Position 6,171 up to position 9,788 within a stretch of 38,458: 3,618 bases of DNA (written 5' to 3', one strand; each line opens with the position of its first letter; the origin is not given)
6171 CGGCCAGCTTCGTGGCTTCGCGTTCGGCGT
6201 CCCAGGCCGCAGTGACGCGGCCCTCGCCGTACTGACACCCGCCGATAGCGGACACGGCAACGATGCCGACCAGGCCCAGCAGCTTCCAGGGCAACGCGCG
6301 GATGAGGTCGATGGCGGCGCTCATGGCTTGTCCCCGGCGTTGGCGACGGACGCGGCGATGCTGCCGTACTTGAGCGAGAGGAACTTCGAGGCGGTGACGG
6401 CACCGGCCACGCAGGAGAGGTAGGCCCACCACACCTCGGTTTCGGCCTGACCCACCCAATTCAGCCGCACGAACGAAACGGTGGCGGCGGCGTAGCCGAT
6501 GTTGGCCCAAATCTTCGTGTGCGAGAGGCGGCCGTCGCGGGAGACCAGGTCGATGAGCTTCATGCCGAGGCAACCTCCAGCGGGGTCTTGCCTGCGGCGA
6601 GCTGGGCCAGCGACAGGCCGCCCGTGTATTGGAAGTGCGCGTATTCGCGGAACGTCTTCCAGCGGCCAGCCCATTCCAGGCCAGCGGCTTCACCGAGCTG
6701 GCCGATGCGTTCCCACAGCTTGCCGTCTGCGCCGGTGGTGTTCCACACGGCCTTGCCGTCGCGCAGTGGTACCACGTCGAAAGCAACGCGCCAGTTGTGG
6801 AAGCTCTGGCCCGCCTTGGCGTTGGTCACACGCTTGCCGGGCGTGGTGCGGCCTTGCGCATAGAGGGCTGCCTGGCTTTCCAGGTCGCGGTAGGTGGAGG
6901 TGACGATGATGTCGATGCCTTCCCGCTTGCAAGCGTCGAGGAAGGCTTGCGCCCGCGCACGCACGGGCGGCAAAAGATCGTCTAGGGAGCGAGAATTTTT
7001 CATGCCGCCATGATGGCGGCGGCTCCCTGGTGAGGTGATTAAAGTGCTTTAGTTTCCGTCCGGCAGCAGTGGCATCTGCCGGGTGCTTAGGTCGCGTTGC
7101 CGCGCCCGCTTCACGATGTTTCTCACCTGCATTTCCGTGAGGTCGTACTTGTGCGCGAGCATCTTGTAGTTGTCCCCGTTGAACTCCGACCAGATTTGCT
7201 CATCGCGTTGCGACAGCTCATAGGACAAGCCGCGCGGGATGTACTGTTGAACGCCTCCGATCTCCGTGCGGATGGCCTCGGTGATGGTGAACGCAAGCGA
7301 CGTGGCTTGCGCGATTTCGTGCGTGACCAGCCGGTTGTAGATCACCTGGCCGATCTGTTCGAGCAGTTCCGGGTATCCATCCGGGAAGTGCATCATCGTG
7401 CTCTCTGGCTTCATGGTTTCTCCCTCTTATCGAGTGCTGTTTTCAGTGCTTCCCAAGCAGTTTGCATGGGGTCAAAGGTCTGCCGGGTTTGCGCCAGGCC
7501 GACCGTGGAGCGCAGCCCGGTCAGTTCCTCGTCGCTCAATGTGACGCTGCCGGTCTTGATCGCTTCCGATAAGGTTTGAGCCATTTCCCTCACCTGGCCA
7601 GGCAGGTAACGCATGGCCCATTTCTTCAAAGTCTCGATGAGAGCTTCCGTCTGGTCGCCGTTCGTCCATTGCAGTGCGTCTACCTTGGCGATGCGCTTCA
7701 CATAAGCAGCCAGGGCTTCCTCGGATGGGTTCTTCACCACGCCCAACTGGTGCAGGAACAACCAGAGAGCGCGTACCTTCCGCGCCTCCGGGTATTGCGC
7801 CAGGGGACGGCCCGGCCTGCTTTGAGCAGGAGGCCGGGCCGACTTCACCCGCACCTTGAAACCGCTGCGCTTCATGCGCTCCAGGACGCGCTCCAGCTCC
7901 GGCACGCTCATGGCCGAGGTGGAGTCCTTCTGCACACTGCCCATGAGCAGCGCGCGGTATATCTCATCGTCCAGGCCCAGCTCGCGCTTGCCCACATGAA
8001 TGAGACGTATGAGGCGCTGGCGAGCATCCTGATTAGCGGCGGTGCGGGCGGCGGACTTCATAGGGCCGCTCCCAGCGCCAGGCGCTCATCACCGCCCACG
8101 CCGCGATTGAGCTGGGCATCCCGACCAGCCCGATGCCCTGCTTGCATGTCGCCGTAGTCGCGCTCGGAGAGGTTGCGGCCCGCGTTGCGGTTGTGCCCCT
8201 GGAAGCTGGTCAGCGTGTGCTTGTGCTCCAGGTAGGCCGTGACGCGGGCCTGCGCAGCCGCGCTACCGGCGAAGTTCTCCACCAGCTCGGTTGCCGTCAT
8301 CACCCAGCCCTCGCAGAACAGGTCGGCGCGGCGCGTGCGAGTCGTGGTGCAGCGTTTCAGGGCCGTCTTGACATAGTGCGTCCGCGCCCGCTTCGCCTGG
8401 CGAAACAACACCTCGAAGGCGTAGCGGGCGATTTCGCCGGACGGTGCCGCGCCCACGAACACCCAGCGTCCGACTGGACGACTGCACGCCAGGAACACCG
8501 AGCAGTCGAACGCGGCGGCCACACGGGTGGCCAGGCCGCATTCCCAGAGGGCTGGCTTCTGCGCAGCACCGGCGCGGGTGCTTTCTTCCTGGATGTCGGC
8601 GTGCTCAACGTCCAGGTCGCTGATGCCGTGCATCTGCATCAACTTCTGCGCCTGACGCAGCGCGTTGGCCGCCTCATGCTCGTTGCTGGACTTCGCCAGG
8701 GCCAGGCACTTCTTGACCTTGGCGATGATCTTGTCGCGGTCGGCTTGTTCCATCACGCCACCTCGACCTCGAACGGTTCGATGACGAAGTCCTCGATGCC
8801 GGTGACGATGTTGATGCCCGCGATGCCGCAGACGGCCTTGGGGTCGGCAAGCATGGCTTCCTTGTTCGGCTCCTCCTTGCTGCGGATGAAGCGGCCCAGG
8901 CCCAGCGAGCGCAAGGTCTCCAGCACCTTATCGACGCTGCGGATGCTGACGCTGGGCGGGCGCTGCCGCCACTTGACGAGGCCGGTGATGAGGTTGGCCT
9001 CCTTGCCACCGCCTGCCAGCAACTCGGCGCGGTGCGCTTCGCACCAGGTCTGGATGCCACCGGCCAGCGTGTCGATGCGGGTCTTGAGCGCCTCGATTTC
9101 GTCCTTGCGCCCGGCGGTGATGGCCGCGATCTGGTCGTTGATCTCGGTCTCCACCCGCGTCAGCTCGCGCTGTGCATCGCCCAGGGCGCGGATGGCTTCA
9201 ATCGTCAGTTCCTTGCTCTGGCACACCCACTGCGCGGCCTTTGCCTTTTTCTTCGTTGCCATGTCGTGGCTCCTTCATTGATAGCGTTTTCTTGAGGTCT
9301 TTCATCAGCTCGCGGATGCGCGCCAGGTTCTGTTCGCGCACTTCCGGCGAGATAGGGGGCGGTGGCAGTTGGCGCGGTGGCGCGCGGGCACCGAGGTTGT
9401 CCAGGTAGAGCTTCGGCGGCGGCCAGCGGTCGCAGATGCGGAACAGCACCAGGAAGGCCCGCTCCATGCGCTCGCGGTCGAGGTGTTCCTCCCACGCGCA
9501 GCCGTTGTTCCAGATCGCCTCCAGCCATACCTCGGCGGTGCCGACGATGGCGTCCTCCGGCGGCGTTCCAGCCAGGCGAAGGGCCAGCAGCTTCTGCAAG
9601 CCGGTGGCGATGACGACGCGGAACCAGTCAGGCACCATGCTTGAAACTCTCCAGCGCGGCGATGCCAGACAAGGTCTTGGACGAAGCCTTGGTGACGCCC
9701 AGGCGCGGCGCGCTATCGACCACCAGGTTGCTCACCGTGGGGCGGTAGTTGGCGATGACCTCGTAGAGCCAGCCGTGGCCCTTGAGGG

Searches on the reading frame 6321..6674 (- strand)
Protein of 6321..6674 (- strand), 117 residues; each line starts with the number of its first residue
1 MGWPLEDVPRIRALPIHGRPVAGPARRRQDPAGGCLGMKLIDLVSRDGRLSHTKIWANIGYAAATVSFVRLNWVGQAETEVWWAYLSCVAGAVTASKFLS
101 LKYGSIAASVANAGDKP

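Call 86: search_protein_families(library=phrogs, proteins=[window:6321-6674:-], max_evalue=0.001)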
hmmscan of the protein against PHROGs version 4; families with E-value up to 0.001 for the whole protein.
window:6321-6674:- (117 aa): 1 family
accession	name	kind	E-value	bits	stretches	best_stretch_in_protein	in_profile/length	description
phrog_1322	-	moron, auxiliary metabolic gene and host takeover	1.7e-19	70.7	1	37-107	4-75/87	membrane protein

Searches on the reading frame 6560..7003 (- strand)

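Call 86: search_protein_families(library=phrogs, proteins=[window:6560-7003:-], max_evalue=0.001)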
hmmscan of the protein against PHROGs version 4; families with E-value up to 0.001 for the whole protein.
window:6560-7003:- (147 aa): 6 families
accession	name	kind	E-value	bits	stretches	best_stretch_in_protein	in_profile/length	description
phrog_2649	-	lysis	1.6e-32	114.4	1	2-141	5-142/261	endolysin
phrog_6523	-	lysis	1.2e-28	101.6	1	14-127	21-130/255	endolysin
phrog_15351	-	lysis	5.3e-28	99.2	1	16-126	27-136/289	endolysin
phrog_465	-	lysis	2.4e-23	83.9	1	3-134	49-173/292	endolysin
phrog_5115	-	moron, auxiliary metabolic gene and host takeover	1.4e-20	74.7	1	9-127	15-122/283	ferredoxin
phrog_1768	-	lysis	0.00038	19.2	1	29-128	948-1040/1577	endolysin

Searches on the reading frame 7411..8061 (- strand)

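Call 86: search_protein_families(library=phrogs, proteins=[window:7411-8061:-], max_evalue=0.001)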
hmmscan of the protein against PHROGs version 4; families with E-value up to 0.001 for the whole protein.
window:7411-8061:- (216 aa): 2 families
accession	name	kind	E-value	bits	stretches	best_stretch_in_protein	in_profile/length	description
phrog_286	-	unknown function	7.7e-47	160.7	1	10-159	5-152/186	-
phrog_8067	-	unknown function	3.8e-17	63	1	14-71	3-60/65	-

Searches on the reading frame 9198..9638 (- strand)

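Call 86: search_protein_families(library=phrogs, proteins=[window:9198-9638:-], max_evalue=0.001)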
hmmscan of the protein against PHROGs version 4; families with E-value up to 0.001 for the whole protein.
window:9198-9638:- (146 aa): 1 family
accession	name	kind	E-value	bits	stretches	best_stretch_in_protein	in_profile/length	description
phrog_8159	-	unknown function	1.6e-34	120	1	2-127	4-132/136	-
